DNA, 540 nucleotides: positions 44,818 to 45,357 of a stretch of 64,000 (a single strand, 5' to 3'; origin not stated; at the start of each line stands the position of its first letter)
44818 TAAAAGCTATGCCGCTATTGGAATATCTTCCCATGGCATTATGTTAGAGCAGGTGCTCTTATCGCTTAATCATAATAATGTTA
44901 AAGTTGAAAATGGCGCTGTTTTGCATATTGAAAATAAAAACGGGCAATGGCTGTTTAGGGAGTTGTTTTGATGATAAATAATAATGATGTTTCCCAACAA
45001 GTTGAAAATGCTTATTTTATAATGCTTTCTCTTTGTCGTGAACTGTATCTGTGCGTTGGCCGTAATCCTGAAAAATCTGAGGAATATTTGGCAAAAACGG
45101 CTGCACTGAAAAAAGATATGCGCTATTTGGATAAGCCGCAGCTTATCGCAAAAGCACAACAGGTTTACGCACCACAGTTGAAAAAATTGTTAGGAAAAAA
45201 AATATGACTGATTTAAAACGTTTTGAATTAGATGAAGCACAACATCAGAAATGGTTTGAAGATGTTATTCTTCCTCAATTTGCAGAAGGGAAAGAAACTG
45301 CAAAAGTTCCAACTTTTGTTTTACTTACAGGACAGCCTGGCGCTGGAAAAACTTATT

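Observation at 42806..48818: Seven-gene translationally coupled operon: zeta-toxin-like kinase and small partner sit between a histidine phosphatase and TldD/TldE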

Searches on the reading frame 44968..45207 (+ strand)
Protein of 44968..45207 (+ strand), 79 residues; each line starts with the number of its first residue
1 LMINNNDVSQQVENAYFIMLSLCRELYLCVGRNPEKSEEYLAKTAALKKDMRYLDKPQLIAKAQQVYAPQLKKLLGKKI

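Call 3: search_protein_families(library=pfam, proteins=[window:44968-45207:+], max_evalue=0.1)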
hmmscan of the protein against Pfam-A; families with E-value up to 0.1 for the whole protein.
window:44968-45207:+ (79 aa): 0 families

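Call 4: search_protein_families(library=ncbifam, proteins=[window:44968-45207:+], max_evalue=0.1)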
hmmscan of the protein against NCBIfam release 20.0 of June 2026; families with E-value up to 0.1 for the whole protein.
window:44968-45207:+ (79 aa): 0 families

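Call 27: search_solved_structures(query=A2, max_evalue=10, show_alignments=2)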
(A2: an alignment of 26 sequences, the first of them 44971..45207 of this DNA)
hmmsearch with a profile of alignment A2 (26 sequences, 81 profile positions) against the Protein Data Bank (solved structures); distinct sequences matched with E-value up to 10: 8.
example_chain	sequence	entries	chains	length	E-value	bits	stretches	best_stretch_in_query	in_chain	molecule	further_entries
4d8j_B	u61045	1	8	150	0.098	15.9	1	29-55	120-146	Macrodomain Ter protein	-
3vea_B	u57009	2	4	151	0.15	15.3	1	30-59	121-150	Macrodomain Ter protein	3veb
6cko_C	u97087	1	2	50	0.25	14.6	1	32-65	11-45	Histone-lysine N-methyltransferase, H3 lysine-79 specific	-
6h9m_A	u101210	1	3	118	0.41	13.9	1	24-66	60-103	Coiled-coil domain-containing protein 90B, mitochondrial,General control protein GCN4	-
7nyw_I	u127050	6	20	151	0.6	13.4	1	29-55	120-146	Macrodomain Ter protein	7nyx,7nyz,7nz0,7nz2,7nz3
1g73_A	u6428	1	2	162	0.64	13.3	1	10-51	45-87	SECOND MITOCHONDRIA-DERIVED ACTIVATOR OF CASPASES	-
4tx5_A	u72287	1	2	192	1.2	12.4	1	10-49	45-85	Diablo homolog, mitochondrial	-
8i7o_L2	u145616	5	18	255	6.6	10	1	34-62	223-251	Enkurin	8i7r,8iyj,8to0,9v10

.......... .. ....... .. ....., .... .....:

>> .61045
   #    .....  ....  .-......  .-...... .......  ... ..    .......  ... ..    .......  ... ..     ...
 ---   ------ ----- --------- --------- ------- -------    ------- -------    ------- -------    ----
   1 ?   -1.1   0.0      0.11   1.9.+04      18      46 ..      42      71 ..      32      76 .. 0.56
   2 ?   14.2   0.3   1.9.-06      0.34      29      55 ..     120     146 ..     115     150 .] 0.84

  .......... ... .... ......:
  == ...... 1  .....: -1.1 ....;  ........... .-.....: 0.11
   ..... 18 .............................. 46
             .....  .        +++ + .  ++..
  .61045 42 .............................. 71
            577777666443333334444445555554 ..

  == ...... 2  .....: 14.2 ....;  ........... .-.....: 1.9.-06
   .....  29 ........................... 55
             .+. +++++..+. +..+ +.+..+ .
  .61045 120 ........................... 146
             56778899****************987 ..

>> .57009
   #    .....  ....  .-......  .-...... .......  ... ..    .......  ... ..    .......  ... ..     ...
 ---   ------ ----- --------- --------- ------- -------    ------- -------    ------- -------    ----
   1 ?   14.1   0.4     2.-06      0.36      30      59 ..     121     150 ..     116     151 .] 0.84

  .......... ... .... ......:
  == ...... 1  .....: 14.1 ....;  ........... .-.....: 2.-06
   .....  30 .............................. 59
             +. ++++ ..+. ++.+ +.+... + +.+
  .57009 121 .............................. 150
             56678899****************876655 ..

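Call 42: find_homologous_proteins(query=window:44971-45207:+, max_evalue=0.01)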
Query window:44971-45207:+ (78 aa): 1 proteins with E <= 0.01 among 1 candidates.
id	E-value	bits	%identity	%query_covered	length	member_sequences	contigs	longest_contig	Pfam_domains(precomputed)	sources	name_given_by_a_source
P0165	1.6e-42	159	99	100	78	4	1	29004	-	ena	-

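Call 50: predict_structure(protein=window:44971-45207:+)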
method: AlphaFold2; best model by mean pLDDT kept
length: 78 residues; sequences in the alignment: 1
mean_pLDDT: 92.1   pTM: 0.79
mean pLDDT of the five models: 92.1, 91.7, 89.3, 80.1, 60.8
residues with pLDDT >= 90: 67; 70-90: 3; 50-70: 5; < 50: 3
segments of 3 or more residues with pLDDT < 50: none
pLDDT, mean of each block of 10 residues (from residue 1): 73 98 97 96 98 97 98 78
secondary structure, 60 per line:
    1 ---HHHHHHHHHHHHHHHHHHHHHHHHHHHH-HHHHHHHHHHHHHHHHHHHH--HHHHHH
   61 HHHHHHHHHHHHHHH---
elements in order: H4-31 H33-52 H55-75

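Call 53: fold_search(model_id=the predicted structure, library=pdb)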
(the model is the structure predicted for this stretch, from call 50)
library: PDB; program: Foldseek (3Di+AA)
matches with E <= 10: 84; with E <= 0.001: 0
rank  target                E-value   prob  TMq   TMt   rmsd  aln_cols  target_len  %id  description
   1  3zk1_A                1.1e+00  0.15  0.28  0.25  13.3        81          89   15  Crystal structure of the sodium binding rotor ring at pH 5.3 (released 2013-05-29)
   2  9b0x_1                2.0e+00  0.13  0.30  0.31  12.2        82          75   11  Artemia franciscana ATP synthase state 2 (composite structure), pH 7.0 (released 2025-03-26)
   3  4zki_B                2.2e+00  0.51  0.56  0.24   5.6        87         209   14  The crystal structure of Histidine Kinase YycG with ADP (released 2016-05-04)
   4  9itm_H                2.2e+00  0.25  0.41  0.44   9.6        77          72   10  Chloroflexus aurantiacus ATP synthase, state 1, focused refinement of FO (released 2025-03-19)
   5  4irv_C                2.6e+00  0.23  0.47  0.21  17.5        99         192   10  Structure of the Helicobacter pylori CagA Oncogene Bound to the Human Tumor Suppressor Apoptosis-stimulating Protein o (released 2014-01-15)
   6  1yce_A                2.6e+00  0.09  0.27  0.25  12.7        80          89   11  Structure of the rotor ring of F-type Na+-ATPase from Ilyobacter tartaricus (released 2005-04-12)
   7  9dbu                  2.9e+00  0.08  0.25  0.21  11.8        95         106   16  Apo Structure of Computationally Designed Homotetramer PW1 (released 2025-08-27)
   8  4irv_D                3.1e+00  0.28  0.51  0.23  13.3        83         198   17  Structure of the Helicobacter pylori CagA Oncogene Bound to the Human Tumor Suppressor Apoptosis-stimulating Protein o (released 2014-01-15)
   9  9itt_I                3.1e+00  0.16  0.40  0.44   9.4        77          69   10  Chloroflexus aurantiacus ADP-bound ATP synthase, state 2 (released 2025-03-19)
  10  9hqm_B                3.2e+00  0.10  0.30  0.09  12.1        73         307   14  T-Muurolol Synthase from Roseiflexus castenholzii (TmS) in complex with FSPP (released 2025-12-24)
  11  4bem_A                3.4e+00  0.08  0.25  0.24   9.0        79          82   14  Crystal structure of the F-type ATP synthase c-ring from Acetobacterium woodii. (released 2014-03-26)
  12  4irv_B                3.6e+00  0.23  0.51  0.23  13.5        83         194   16  Structure of the Helicobacter pylori CagA Oncogene Bound to the Human Tumor Suppressor Apoptosis-stimulating Protein o (released 2014-01-15)
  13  9vks_A                3.9e+00  0.08  0.31  0.30  11.3        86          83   13  Cryo-EM structure of F-ATP synthase c-ring from Mycobacteroides abscessus (Backbone) (released 2026-01-14)
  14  5fl7_M                4.1e+00  0.04  0.23  0.23  13.9        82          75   13  Structure of the F1c10 complex from Yarrowia lipolytica ATP synthase (released 2016-06-29)
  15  4u7o_B                4.3e+00  0.33  0.49  0.19   4.4        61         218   15  Active histidine kinase bound with ATP (released 2015-09-02)
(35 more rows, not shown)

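Call 74: search_protein_families(library=padloc, proteins=[window:44971-45207:+], max_evalue=0.01)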
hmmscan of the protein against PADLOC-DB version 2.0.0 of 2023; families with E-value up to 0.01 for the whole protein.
window:44971-45207:+ (78 aa): 0 families
